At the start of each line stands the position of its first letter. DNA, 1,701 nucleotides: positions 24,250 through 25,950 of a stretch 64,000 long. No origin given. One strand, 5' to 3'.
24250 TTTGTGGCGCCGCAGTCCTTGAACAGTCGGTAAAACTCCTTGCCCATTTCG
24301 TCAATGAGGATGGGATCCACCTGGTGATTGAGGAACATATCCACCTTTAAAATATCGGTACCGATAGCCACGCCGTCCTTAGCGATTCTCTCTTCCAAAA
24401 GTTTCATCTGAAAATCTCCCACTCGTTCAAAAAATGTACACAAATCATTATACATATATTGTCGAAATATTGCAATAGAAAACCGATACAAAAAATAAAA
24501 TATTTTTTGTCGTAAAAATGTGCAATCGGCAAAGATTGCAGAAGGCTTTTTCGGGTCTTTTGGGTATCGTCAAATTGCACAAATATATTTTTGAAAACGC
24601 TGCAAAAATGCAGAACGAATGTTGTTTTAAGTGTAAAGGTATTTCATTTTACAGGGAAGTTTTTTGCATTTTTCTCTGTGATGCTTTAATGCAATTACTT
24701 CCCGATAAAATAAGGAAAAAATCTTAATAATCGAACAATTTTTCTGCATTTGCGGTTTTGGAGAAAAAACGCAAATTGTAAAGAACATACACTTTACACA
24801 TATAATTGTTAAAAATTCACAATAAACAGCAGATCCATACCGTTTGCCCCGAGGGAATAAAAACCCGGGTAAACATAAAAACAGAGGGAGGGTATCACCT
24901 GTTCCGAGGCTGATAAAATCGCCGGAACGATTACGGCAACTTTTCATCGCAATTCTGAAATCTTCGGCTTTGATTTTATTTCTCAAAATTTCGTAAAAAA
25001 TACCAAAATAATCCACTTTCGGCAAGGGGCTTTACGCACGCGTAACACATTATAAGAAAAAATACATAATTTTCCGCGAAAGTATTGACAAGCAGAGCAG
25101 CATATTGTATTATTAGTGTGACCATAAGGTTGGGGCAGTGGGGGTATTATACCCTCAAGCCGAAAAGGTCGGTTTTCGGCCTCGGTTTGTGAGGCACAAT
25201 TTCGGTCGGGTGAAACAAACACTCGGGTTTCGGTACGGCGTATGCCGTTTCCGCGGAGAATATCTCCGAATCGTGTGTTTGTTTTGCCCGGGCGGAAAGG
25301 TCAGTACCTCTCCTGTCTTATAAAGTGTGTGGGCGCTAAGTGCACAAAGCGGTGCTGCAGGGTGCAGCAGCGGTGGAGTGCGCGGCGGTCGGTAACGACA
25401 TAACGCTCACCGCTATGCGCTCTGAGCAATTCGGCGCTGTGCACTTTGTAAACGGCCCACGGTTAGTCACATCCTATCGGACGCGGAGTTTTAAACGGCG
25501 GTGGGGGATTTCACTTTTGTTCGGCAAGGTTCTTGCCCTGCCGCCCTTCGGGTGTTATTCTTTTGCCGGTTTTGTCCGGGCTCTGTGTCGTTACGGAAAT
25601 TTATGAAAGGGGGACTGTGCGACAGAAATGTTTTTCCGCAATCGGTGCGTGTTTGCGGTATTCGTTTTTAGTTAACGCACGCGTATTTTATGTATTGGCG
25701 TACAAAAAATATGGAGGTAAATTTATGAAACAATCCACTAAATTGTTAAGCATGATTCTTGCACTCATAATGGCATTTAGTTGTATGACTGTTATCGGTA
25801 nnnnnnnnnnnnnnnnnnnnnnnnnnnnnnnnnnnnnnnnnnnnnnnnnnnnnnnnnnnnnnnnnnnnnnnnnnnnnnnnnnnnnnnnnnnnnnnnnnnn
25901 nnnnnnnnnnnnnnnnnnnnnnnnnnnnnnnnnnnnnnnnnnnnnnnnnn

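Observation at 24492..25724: Promoter-driven, G+C-rich, hairpin-dense element of about 550 nt flanked by 11-bp direct repeats in a 1.2-kb gene-free gap: candidate large structured RNA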

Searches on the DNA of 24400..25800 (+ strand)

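Call 4: search_rna_families(source=window, start=24400, end=25800, threshold=evalue, max_evalue=10, show_alignments=3)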
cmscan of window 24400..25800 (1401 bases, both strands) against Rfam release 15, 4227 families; matches with E-value up to 10: 5.
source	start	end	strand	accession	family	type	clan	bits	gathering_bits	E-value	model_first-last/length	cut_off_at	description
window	24652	24751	+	RF01644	ceN59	Gene; snRNA; snoRNA; HACA-box;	-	22.5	50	0.63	1-137/137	no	Caenorhabditis snoRNA ceN59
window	24644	24751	-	RF01578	RUF1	Gene; sRNA;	-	17.5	70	1.7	1-264/264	no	Plasmodium RNA of unkown function RUF1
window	24900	24961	-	RF04026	mir-8499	Gene; miRNA;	-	16.1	100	7.5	1-77/77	no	mir-8499 microRNA precursor family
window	24718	24919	+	RF02970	EGFOA-assoc-1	Gene; sRNA;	-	11.7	224.5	2.2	1-250/250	no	EGFOA-assoc-1 RNA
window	24447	24619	-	RF02350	psRNA6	Gene; sRNA;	-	10.5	60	4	1-333/333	no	Nitrosomonas sRNA psRNA6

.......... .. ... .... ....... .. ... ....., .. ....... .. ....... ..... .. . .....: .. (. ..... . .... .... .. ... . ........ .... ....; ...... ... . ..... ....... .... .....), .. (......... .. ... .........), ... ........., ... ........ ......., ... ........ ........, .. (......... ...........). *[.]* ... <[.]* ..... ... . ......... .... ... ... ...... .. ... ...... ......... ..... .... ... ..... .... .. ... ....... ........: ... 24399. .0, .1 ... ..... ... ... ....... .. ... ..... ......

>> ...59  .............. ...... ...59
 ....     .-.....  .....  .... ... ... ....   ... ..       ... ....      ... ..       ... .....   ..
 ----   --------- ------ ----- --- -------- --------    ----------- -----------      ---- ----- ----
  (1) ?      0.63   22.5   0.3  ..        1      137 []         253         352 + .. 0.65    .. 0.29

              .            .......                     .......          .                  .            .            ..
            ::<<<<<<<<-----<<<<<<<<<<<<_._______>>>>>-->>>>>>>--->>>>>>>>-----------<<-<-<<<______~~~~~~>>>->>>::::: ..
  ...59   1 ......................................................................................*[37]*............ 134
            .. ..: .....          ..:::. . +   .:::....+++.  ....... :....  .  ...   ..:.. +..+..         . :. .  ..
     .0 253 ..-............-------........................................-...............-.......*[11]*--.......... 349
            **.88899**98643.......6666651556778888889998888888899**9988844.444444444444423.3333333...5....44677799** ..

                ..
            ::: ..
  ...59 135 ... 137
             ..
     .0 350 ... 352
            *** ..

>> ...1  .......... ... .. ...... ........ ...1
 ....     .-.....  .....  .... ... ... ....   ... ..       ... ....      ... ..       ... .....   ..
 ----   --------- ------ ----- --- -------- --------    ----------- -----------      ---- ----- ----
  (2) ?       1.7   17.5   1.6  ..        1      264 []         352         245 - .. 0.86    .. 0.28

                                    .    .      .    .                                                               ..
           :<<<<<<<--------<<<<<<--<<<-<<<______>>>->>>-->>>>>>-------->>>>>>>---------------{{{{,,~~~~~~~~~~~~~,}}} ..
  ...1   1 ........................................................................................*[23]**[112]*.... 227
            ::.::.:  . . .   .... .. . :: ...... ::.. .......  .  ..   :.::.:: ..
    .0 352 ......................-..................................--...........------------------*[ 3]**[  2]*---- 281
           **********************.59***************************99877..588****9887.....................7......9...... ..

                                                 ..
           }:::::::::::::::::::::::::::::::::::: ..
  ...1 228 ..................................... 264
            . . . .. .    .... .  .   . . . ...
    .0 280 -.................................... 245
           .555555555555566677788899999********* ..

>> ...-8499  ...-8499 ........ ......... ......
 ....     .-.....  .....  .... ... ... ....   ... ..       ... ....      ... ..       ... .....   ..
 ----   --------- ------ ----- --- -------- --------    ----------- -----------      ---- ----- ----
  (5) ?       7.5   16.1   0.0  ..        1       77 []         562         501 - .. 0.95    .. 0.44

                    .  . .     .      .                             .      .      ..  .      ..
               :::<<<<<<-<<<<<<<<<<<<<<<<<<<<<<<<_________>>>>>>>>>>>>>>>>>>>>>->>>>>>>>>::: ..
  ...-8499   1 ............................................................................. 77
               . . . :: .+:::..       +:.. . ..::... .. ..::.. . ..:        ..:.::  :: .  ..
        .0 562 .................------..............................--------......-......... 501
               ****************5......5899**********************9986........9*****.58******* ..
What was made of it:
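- On Any Rfam 15 family (ROOL, GOLLD, OLE, HEARO, raiA, 6S, RNase P, tmRNA, T-box, purine and cobalamin riboswitches, ribozymes, introns): Nothing lies within 25100-25700 even at E <= 10 (call 4).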

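Call 55: search_dna_similar(query=window:25085-25727:+, collection=phages, mode=distant, max_evalue=0.001)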
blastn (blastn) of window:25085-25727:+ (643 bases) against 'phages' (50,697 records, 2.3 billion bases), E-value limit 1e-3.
No match.

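Call 56: search_dna_similar(query=window:25085-25727:+, collection=plasmids, mode=distant, max_evalue=0.001)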
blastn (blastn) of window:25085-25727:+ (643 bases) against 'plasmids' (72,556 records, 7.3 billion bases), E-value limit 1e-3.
No match.
